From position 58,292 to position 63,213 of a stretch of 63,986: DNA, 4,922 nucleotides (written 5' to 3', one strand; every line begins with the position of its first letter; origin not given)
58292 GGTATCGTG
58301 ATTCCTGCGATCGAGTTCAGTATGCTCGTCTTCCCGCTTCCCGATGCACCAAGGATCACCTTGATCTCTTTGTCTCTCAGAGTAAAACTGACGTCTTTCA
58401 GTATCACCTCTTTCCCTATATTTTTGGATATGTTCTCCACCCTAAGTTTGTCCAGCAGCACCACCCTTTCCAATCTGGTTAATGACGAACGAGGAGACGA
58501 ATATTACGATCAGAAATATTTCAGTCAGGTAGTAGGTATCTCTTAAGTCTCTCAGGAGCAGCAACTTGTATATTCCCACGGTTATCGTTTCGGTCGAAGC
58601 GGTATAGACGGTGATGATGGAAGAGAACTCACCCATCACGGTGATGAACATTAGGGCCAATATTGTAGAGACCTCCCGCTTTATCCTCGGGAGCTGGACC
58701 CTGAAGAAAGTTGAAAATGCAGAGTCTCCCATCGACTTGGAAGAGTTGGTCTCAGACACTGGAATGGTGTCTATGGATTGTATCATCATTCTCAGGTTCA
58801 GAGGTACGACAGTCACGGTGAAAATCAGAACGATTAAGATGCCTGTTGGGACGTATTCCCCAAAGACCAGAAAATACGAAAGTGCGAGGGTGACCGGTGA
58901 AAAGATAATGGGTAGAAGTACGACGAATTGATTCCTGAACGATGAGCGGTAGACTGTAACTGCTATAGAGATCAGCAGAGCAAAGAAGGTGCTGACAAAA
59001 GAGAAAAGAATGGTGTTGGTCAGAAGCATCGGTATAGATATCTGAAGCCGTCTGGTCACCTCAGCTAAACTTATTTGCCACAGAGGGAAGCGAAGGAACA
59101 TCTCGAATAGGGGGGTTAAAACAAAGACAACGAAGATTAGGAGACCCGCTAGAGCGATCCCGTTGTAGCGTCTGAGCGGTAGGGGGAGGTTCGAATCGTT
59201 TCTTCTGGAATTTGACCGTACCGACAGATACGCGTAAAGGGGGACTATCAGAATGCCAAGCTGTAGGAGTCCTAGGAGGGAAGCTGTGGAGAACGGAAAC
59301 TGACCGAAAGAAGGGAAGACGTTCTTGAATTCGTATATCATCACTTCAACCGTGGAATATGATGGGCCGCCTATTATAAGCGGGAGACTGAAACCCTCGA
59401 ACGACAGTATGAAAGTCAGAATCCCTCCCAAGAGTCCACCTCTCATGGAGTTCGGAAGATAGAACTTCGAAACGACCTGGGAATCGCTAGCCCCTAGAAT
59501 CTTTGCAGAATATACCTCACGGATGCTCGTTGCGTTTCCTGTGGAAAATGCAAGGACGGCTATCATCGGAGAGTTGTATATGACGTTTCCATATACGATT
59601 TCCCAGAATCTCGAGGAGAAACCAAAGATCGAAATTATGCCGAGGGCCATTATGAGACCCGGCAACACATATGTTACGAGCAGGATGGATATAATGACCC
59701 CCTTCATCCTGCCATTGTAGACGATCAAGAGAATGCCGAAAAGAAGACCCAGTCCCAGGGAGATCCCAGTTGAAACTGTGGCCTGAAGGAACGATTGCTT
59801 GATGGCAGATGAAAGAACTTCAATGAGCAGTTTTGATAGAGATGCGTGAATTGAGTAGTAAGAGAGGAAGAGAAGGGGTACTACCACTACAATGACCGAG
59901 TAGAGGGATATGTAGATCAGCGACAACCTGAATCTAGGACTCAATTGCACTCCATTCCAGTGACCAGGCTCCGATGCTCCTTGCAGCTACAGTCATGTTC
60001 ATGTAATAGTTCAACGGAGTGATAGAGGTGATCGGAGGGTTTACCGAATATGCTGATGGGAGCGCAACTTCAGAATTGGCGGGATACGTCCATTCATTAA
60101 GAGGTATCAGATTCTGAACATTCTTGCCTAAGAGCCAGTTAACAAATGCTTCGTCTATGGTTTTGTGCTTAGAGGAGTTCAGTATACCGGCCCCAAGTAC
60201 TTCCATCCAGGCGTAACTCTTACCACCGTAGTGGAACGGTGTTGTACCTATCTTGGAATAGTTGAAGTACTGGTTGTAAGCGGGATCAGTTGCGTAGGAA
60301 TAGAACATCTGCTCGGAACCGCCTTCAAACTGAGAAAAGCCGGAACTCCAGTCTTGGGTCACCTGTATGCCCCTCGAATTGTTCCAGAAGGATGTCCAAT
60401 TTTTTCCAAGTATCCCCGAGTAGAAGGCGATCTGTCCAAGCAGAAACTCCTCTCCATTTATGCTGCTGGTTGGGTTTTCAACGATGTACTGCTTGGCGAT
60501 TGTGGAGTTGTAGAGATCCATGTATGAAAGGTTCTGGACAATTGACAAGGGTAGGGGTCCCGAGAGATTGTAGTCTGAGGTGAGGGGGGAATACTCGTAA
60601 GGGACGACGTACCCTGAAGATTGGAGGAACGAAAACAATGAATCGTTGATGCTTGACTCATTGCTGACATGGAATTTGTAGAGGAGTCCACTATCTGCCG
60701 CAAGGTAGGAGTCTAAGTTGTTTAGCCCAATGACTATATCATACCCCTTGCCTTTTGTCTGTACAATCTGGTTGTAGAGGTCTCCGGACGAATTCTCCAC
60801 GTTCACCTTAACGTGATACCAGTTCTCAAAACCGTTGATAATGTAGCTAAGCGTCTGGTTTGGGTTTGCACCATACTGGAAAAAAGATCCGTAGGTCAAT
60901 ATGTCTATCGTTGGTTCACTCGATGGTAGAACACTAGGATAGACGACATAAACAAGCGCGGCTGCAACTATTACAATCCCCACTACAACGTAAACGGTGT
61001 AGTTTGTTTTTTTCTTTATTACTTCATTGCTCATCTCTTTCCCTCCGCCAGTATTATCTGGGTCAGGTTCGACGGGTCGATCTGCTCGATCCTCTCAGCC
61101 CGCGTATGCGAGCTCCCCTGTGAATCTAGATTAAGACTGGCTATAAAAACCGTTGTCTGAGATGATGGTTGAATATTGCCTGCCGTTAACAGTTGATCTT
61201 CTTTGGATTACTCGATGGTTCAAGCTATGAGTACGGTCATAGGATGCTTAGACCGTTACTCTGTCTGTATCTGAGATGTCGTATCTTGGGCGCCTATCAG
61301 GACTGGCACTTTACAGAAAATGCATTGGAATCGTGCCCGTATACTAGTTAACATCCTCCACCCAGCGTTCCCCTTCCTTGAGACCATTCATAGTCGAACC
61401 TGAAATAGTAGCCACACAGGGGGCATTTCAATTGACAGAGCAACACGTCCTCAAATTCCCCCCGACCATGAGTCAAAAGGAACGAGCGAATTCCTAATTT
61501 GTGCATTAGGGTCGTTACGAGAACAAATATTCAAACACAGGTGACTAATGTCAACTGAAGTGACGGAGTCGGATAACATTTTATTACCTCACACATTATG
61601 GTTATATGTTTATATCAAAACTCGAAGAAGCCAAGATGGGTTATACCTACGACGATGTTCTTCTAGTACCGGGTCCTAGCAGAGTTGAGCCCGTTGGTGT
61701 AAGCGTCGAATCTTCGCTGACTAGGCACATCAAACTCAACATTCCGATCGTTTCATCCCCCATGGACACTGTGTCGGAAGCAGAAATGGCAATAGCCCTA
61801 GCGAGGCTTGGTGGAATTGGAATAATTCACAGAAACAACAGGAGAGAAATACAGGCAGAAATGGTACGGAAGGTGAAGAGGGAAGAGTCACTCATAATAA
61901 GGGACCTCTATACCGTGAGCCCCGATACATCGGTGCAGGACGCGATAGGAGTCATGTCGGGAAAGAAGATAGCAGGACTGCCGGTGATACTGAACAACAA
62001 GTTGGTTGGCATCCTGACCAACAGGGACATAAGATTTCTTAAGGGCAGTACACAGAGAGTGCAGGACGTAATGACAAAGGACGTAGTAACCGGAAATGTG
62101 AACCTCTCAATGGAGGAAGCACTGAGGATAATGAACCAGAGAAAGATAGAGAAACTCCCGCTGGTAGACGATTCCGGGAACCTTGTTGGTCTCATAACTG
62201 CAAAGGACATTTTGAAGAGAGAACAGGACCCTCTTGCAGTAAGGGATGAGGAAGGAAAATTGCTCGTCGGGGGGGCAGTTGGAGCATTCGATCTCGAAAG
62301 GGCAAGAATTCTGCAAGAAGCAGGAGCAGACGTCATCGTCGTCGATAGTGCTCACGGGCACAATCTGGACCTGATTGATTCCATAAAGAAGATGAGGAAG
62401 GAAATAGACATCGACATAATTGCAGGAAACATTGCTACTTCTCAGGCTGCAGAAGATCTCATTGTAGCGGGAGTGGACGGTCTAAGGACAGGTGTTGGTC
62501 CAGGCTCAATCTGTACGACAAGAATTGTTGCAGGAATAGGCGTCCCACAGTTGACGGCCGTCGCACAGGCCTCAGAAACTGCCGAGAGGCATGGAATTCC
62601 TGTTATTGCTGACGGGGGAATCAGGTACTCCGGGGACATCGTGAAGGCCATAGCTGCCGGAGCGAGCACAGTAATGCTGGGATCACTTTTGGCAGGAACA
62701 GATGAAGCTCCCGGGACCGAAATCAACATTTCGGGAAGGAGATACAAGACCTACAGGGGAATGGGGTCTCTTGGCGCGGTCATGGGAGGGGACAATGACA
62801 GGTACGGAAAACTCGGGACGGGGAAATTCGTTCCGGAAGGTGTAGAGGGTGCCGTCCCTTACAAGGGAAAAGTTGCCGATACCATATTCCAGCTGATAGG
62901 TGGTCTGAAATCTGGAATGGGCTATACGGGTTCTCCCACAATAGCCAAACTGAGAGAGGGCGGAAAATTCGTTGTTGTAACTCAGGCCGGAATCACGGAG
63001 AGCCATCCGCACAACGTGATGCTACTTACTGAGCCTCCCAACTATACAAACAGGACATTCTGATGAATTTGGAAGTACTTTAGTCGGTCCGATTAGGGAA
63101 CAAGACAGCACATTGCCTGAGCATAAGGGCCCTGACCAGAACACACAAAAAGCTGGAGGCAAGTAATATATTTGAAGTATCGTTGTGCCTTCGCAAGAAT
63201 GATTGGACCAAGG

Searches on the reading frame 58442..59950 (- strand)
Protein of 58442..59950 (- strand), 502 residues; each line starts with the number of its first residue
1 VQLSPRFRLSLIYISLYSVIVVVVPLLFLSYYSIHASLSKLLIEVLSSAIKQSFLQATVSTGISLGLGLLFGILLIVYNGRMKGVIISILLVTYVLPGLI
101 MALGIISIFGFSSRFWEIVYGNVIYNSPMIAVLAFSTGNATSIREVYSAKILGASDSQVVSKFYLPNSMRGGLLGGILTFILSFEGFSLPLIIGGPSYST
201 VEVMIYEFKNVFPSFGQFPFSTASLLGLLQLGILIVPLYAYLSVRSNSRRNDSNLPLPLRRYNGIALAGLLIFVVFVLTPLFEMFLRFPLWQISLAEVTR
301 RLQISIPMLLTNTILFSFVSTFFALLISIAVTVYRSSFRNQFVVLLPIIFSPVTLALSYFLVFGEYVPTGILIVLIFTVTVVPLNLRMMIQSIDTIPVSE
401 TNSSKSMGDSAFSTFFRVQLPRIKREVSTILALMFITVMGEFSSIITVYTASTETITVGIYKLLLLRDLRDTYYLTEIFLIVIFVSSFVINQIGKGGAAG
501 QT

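Call 61: search_protein_families(library=pfam, proteins=[window:58442-59950:-], max_evalue=0.00001)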
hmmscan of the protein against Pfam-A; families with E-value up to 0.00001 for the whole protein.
window:58442-59950:- (502 aa): 1 family
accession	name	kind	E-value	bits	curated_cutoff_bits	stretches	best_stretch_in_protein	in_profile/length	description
PF00528.27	BPD_transp_1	-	1.2e-07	32.1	26.4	0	68-234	5-170/184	Binding-protein-dependent transport system inner membrane component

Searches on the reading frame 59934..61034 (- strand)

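Call 61: search_protein_families(library=pfam, proteins=[window:59934-61034:-], max_evalue=0.00001)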
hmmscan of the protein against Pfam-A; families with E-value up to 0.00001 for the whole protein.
window:59934-61034:- (366 aa): 1 family
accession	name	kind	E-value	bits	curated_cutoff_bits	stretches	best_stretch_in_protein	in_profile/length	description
PF01547.30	SBP_bac_1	-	3.8e-07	30.8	26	0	225-307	214-306/307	Bacterial extracellular solute-binding protein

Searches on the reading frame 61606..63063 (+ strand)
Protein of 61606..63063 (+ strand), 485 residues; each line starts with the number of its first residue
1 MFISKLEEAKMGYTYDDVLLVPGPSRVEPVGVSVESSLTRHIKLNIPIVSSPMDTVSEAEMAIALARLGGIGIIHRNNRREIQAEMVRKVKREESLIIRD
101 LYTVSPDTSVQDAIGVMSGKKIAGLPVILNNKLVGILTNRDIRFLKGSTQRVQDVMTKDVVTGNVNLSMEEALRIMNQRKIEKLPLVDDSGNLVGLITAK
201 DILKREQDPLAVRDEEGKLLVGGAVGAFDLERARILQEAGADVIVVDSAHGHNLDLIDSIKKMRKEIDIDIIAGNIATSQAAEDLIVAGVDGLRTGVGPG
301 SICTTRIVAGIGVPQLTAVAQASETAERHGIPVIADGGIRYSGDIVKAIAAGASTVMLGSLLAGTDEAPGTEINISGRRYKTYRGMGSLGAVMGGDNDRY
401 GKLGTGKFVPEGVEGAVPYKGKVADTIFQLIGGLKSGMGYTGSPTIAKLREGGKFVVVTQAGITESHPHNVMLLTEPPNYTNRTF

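Call 61: search_protein_families(library=pfam, proteins=[window:61606-63063:+], max_evalue=0.00001)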
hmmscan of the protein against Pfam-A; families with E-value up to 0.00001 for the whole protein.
window:61606-63063:+ (485 aa): 4 families
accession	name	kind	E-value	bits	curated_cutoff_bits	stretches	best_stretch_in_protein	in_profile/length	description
PF00478.31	IMPDH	-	1.3e-147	491.7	25.6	1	12-469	1-345/345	IMP dehydrogenase / GMP reductase domain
PF00571.33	CBS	-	1.2e-27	96.4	24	2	152-205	1-54/57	CBS domain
PF03060.21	NMO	-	1.7e-08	34.7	28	0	278-373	145-236/331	Nitronate monooxygenase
PF01070.24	FMN_dh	-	4.1e-07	29.8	24.9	1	258-361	208-304/350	FMN-dependent dehydrogenase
